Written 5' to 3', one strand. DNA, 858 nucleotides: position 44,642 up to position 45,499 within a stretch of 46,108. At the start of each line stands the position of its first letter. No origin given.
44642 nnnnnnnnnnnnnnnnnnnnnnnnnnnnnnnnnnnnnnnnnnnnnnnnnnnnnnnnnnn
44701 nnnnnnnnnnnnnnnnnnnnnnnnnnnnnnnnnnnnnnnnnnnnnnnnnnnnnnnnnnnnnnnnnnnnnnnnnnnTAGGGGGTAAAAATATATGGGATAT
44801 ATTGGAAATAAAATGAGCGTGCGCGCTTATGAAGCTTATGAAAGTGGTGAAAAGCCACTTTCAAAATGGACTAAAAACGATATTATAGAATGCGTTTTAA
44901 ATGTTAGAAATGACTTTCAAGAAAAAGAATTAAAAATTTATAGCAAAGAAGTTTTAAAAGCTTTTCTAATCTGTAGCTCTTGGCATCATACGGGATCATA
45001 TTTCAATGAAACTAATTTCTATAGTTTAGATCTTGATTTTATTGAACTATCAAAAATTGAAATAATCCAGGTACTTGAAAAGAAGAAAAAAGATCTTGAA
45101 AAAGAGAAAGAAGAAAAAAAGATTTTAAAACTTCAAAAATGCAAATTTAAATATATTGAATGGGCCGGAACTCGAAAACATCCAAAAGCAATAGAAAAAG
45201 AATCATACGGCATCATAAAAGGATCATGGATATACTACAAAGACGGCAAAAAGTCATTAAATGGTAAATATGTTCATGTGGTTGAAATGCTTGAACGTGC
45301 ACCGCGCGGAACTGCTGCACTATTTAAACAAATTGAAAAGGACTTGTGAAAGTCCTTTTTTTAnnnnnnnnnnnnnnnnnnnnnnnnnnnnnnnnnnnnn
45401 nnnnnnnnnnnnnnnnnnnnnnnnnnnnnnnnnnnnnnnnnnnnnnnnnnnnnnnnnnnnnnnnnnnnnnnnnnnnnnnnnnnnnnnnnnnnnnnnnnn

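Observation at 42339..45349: ardA-led plus-strand island with its own XRE switch, placed where DNA probably enters first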

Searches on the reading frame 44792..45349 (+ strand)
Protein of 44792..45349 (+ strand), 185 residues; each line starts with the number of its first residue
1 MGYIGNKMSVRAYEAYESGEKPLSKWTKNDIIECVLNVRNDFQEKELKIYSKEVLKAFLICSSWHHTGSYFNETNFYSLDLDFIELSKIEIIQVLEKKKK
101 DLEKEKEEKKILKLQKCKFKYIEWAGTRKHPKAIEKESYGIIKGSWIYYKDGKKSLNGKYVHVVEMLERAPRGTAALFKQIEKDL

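Call 6: search_protein_families(library=pfam, max_evalue=0.1, proteins=[window:44792-45349:+])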
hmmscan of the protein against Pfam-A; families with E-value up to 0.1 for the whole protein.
window:44792-45349:+ (185 aa): 0 families

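Call 7: search_protein_families(library=phrogs, max_evalue=0.1, proteins=[window:44792-45349:+])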
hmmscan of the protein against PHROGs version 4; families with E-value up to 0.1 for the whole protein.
window:44792-45349:+ (185 aa): 2 families
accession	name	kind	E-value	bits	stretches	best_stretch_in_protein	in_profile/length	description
phrog_7721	-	unknown function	0.058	14.9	0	19-48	67-94/138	-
phrog_23170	-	unknown function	0.066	13.9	1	77-132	11-70/191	-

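Call 10: find_encoding_contigs(protein=window:44792-45349:+, flank=10000, max_places=6)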
Protein window:44792-45349:+ (185 aa): 23 contigs read that carry it; 6 places shown.
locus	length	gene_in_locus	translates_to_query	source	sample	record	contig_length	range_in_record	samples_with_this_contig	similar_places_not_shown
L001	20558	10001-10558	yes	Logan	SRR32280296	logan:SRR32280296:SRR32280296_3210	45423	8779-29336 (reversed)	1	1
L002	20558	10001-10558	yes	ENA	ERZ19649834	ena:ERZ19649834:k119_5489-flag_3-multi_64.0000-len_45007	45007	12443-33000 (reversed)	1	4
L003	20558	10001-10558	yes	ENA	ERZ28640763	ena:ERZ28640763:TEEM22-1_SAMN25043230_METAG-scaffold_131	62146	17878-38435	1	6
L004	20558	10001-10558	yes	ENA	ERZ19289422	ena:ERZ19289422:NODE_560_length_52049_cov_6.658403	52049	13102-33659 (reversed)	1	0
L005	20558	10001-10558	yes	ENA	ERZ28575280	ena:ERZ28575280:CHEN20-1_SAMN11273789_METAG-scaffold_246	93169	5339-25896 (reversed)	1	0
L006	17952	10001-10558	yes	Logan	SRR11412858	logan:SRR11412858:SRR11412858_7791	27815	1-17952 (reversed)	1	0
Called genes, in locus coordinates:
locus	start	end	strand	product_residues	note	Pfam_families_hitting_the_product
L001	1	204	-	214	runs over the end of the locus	-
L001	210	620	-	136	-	-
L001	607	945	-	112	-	-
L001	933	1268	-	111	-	-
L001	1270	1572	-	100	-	PF24829:Phage_connect_2 (weak)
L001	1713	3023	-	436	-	PF05065:Phage_capsid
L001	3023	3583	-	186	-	PF04586:Peptidase_S78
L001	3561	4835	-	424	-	PF04860:Phage_portal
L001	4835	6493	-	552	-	PF03354:TerL_ATPase, PF20441:TerL_nuclease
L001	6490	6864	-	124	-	PF05119:Terminase_4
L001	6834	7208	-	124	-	-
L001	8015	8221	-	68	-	-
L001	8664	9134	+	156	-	-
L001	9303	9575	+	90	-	-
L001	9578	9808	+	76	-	-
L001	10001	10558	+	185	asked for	-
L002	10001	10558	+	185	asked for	-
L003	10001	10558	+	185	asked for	-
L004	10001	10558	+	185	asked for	-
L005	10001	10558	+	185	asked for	-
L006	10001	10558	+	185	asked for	-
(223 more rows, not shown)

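Call 15: search_protein_families(library=ncbifam, max_evalue=0.1, proteins=[window:44792-45349:+])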
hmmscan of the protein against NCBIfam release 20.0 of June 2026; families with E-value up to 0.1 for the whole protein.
window:44792-45349:+ (185 aa): 0 families

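Call 16: search_solved_structures(query=window:44792-45349:+, max_evalue=10)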
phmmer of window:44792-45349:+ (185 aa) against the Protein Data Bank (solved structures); distinct sequences matched with E-value up to 10: 2.
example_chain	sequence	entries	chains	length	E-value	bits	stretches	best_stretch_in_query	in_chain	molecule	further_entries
1xrg_A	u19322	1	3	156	0.32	13.8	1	115-164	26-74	Putative translation initiation inhibitor, yjgF family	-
9axt_BU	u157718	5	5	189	1.3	11.9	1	112-153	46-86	Large ribosomal subunit protein uL6B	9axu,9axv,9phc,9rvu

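Call 18: find_homologous_proteins(query=window:44792-45349:+, max_evalue=0.001)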
Query window:44792-45349:+ (185 aa): 173 proteins with E <= 0.001 among 627 candidates; the best 120 are listed.
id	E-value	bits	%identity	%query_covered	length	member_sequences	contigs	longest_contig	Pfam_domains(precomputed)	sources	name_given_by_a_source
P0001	1.2e-115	401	98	100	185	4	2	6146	-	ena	-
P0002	4.7e-115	400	99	100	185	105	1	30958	-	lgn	-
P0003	1.1e-114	398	98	100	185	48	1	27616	-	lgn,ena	-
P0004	5.5e-109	380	94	100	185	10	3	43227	-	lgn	-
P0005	5.2e-107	373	88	100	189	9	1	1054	-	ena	-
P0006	9.8e-107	372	92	100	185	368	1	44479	-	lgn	-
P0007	3.0e-100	351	88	100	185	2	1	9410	-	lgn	-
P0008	6.4e-98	344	86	100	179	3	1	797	-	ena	-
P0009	3.4e-92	325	83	100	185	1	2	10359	-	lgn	-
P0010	4.5e-90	318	78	100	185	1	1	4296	-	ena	-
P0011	3.0e-89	315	82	100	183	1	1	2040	-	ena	-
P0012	1.4e-87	310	83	96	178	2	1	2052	-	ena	-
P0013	4.3e-76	273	66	100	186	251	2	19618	-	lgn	-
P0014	3.3e-74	266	68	100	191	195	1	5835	-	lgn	-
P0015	5.0e-74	266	65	100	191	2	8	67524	-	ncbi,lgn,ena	-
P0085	1.6e-28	118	42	90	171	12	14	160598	-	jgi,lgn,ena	-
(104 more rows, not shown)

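Call 20: find_encoding_contigs(protein=P0085, flank=8000, max_places=3)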
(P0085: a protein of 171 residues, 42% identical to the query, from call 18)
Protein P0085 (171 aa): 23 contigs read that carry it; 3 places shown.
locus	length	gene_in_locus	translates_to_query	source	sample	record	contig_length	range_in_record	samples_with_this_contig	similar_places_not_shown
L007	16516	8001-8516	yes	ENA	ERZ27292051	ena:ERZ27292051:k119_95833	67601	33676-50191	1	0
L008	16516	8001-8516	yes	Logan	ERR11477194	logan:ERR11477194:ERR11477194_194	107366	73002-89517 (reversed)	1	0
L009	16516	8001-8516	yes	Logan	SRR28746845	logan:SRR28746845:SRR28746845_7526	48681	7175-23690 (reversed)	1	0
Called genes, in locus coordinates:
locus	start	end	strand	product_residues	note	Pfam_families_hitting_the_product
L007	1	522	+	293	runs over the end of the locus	-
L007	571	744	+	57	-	-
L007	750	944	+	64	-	-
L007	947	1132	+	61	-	-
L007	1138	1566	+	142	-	PF18756:Nmad4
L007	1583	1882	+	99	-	-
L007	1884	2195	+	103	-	-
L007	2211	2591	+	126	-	-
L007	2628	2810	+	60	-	-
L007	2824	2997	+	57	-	-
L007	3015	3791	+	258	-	PF27633:DUF8359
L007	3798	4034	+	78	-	-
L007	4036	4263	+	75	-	-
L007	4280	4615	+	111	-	-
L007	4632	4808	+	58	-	-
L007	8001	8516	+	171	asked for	-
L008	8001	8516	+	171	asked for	-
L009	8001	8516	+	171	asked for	-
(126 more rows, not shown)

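Call 24: predict_structure(alignment_id=A1)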
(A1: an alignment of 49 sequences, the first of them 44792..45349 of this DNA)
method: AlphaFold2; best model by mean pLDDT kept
length: 185 residues; sequences in the alignment: 49
mean_pLDDT: 88.9   pTM: 0.57
mean pLDDT of the five models: 88.9, 88.3, 86.8, 85.6, 85.3
residues with pLDDT >= 90: 132; 70-90: 35; 50-70: 12; < 50: 6
segments of 3 or more residues with pLDDT < 50: 1-6
pLDDT, mean of each block of 10 residues (from residue 1): 52 85 95 96 96 97 79 89 97 97 79 80 93 95 93 93 92 92 87
secondary structure, 60 per line:
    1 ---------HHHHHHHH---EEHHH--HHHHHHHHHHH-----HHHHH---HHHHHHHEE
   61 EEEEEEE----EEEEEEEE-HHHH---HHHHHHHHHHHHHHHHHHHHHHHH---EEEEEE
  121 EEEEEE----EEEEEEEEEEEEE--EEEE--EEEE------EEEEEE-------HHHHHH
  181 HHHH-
elements in order: H10-17 H28-38 H44-48 H52-58 E59-67 E72-79 H81-84 H88-111 E115-126 E131-143 E146-149 E152-155 E162-167 H175-184

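Call 27: fold_search(model_id=the predicted structure, library=pdb)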
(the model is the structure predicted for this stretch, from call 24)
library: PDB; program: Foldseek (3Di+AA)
matches with E <= 10: 478; with E <= 0.001: 0
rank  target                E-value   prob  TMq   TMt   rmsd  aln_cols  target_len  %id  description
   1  7u32_F                6.5e-01  0.09  0.18  0.14  13.2       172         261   14  MVV cleaved synaptic complex (CSC) intasome at 3.4 A resolution (released 2022-05-11)
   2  2k6w_MODEL_1_A        7.4e-01  0.14  0.15  0.20   9.4        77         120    6  Solution structures of apo PCuA (trans conformation of the peptide bond involving the nitrogen of P14) (released 2008-09-09)
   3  6kf4_G                7.4e-01  0.13  0.19  0.21  15.3       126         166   15  Cryo-EM structure of Thermococcus kodakarensis RNA polymerase (released 2020-07-01)
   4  9ekb_C                7.9e-01  0.14  0.18  0.23  14.5       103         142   12  Cryo-EM structure of apo-form human DNA polymerase delta (released 2025-02-05)
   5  3jag_H                7.9e-01  0.05  0.12  0.12  14.5       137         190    9  Structure of a mammalian ribosomal termination complex with ABCE1, eRF1(AAQ), and the UAA stop codon (released 2015-08-12)
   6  4dr2_Q                8.3e-01  0.05  0.11  0.16  10.8        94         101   12  Crystal structure of the Thermus thermophilus (HB8) 30S ribosomal subunit with multiple copies of paromomycin molecule (released 2012-11-14)
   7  3e0j_B                9.4e-01  0.13  0.17  0.21  14.7       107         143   11  X-ray structure of the complex of regulatory subunits of human DNA polymerase delta (released 2008-12-16)
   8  8cwo_Q                1.0e+00  0.05  0.11  0.17   9.6        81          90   10  Cutibacterium acnes 30S ribosomal subunit with Sarecycline bound, body domain only in the local refined map (released 2023-03-15)
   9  6n8j_H                1.0e+00  0.05  0.13  0.13  14.1       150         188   10  Cryo-EM structure of late nuclear (LN) pre-60S ribosomal subunit (released 2019-03-13)
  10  4v61_AQ               1.0e+00  0.04  0.10  0.17  10.8        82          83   11  Homology model for the Spinach chloroplast 30S subunit fitted to 9.4A cryo-EM map of the 70S chlororibosome. (released 2014-07-09)
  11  4gej_B                1.0e+00  0.03  0.09  0.12  16.5        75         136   12  N-terminal domain of VDUP-1 (released 2013-02-27)
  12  4gej_J                1.0e+00  0.02  0.09  0.11  16.0        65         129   11  N-terminal domain of VDUP-1 (released 2013-02-27)
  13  7oya_H1               1.1e+00  0.04  0.12  0.12  12.5       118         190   13  Cryo-EM structure of the 1 hpf zebrafish embryo 80S ribosome (released 2022-07-13)
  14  2z14                  1.1e+00  0.12  0.14  0.21   8.8        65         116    6  Crystal structure of the N-terminal DUF1126 in human ef-hand domain containing 2 protein (released 2007-11-13)
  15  5ysx                  1.1e+00  0.10  0.13  0.08   9.3        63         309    6  Structure of P domain of GII.2 Noroviruses (released 2018-08-08)
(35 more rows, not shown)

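Call 32: fold_search(model_id=the predicted structure, library=viral)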
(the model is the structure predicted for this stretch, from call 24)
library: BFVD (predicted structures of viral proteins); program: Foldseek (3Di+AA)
matches with E <= 10: 671; with E <= 0.001: 2
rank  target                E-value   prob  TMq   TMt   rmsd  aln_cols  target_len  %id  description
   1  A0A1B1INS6            1.6e-09  1.00  0.30  0.35  10.2       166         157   27  (no name in the UniProt tables at hand)
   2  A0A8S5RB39            6.0e-07  1.00  0.44  0.35   8.5       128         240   33  Uncharacterized protein [virus sp. ctRTq15]
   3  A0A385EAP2            3.4e-02  0.60  0.23  0.21  12.4       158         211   13  Uncharacterized protein [Caulobacter phage CcrPW]
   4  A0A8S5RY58            9.1e-02  0.90  0.24  0.21   4.4        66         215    6  DUF551 domain-containing protein [Myoviridae sp. ctNQV2]
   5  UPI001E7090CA         1.6e-01  0.33  0.15  0.29   7.4        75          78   20  (no name look-up for this kind of identifier)
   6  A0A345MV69            2.2e-01  0.90  0.21  0.28   6.6        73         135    7  (no name in the UniProt tables at hand)
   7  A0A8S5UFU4            2.2e-01  0.20  0.15  0.20   6.6        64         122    9  Uncharacterized protein [Podoviridae sp. ctnuR9]
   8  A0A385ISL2            2.2e-01  0.08  0.15  0.14  16.6       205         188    9  (no name in the UniProt tables at hand)
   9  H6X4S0                2.6e-01  0.33  0.18  0.29   9.7        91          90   16  Uncharacterized protein [Klebsiella phage vB_KleM_RaK2]
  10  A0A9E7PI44            2.9e-01  0.20  0.16  0.29   6.5        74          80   18  (no name in the UniProt tables at hand)
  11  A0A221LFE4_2          2.9e-01  0.05  0.12  0.04  20.4       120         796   10  Putative ORF1 (Fragment) [Caledonia beadlet anemone dicistro-like virus 3]
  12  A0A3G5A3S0            2.9e-01  0.04  0.14  0.11  20.7       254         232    9  Uncharacterized protein [Harvfovirus sp.]
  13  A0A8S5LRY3            3.1e-01  0.20  0.17  0.09  12.4        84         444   13  Uncharacterized protein [Siphoviridae sp. ctzMZ8]
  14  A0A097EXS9            3.3e-01  0.28  0.16  0.24  10.2        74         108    9  Uncharacterized protein [Escherichia phage 121Q]
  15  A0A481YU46            3.3e-01  0.21  0.14  0.22  12.4        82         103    7  Uncharacterized protein [Marseillevirus LCMAC102]
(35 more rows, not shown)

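Call 66: search_dna_similar(query=window:44792-45349:+, collection=plasmids, mode=protein, max_evalue=0.001, max_rows=25)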
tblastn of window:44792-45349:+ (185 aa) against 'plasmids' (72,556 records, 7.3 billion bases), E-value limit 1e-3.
Records with a match: 4; places in all: 4; records where one place covers at least 80% of the query: 2.
Best place of each record, by identity: <60% 4.
By first word of the organism name: Listeria 1; Brevibacillus 1; Ruminococcus 1; Lactiplantibacillus 1.
By predicted mobility (MOB-suite, as given by PLSDB): non-mobilizable 3; mobilizable 1.
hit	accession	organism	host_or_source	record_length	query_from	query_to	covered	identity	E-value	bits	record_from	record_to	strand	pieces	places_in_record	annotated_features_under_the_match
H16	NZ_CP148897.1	Listeria seeligeri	Water sample,freshwater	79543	1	148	80%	33.6%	6e-11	67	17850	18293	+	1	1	hypothetical protein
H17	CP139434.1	Brevibacillus halotolerans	cell culture,freshwater soil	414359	2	172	92%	25.8%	7e-10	64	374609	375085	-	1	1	hypothetical protein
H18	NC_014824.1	Ruminococcus albus 7 = DSM 20455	-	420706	8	80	39%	41.8%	2e-5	52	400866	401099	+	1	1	hypothetical protein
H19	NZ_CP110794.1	Lactiplantibacillus argentoratensis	Canis lupus familiaris poodle,Whole ...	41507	2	79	42%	35.4%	5e-7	56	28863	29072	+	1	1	hypothetical protein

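Call 67: search_dna_similar(query=window:44792-45349:+, collection=phages, mode=protein, max_evalue=0.001, max_rows=25)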
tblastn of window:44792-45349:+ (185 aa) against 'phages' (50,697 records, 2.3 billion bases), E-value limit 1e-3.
Records with a match: 1; places in all: 1; records where one place covers at least 80% of the query: 1.
Best place of each record, by identity: <60% 1.
By first word of the organism name: Bacteriophage 1.
By host as written in the record: - 1.
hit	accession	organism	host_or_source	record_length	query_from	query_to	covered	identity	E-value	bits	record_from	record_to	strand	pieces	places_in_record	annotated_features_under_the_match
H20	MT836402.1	Bacteriophage sp.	human fecal samples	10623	2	170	91%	31.3%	1e-8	59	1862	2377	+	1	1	record has no annotation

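Call 68: search_protein_families(library=padloc, max_evalue=0.05, proteins=[window:44792-45349:+])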
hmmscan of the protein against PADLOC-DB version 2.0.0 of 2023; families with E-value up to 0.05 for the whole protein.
window:44792-45349:+ (185 aa): 0 families

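Call 69: get_annotated_region(hit=H16, flank=7000)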
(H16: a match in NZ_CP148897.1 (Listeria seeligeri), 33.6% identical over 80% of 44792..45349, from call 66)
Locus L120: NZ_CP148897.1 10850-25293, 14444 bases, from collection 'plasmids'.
description: Listeria seeligeri strain 43-1 plasmid p60, complete sequence
organism: Listeria seeligeri (NCBI taxid 1640)
taxonomy: Bacteria; Bacillota; Bacilli; Bacillales; Listeriaceae; Listeria; Listeria seeligeri
host: -; source: Water sample,freshwater; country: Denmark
typing (MOB-suite, as given by PLSDB): non-mobilizable
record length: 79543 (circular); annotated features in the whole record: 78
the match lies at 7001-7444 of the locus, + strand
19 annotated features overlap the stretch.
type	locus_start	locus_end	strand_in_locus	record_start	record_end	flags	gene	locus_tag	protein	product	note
CDS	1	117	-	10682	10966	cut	-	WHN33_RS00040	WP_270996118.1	hypothetical protein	-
CDS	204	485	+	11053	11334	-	-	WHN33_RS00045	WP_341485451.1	hypothetical protein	-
CDS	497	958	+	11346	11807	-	ssb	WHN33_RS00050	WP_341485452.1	single-stranded DNA-binding protein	GO:0006310 - DNA recombination [Evidence IEA]; GO:0006281 - DNA repair [Evidence IEA]; GO:0006260 - DNA replication ...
CDS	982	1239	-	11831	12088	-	-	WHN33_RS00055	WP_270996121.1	hypothetical protein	-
CDS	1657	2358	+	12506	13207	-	-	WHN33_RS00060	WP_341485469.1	hypothetical protein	-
CDS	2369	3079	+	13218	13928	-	-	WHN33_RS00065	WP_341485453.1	DNA/RNA non-specific endonuclease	-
CDS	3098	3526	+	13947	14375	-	-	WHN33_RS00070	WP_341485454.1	hypothetical protein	-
CDS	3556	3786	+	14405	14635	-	-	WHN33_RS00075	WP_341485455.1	hypothetical protein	-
CDS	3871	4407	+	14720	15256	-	-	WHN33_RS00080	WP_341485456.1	sugar-phosphate nucleotidyltransferase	-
CDS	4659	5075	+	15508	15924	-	-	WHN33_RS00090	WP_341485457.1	hypothetical protein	-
CDS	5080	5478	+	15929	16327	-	-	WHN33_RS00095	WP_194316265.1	hypothetical protein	-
CDS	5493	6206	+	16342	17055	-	cas5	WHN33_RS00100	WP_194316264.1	CRISPR-associated protein Cas5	GO:0043571 - maintenance of CRISPR repeat elements [Evidence IEA]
CDS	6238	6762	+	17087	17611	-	-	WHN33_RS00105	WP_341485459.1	hypothetical protein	-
CDS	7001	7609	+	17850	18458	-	-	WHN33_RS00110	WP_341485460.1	hypothetical protein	-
CDS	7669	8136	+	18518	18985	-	-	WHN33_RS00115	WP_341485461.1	hypothetical protein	-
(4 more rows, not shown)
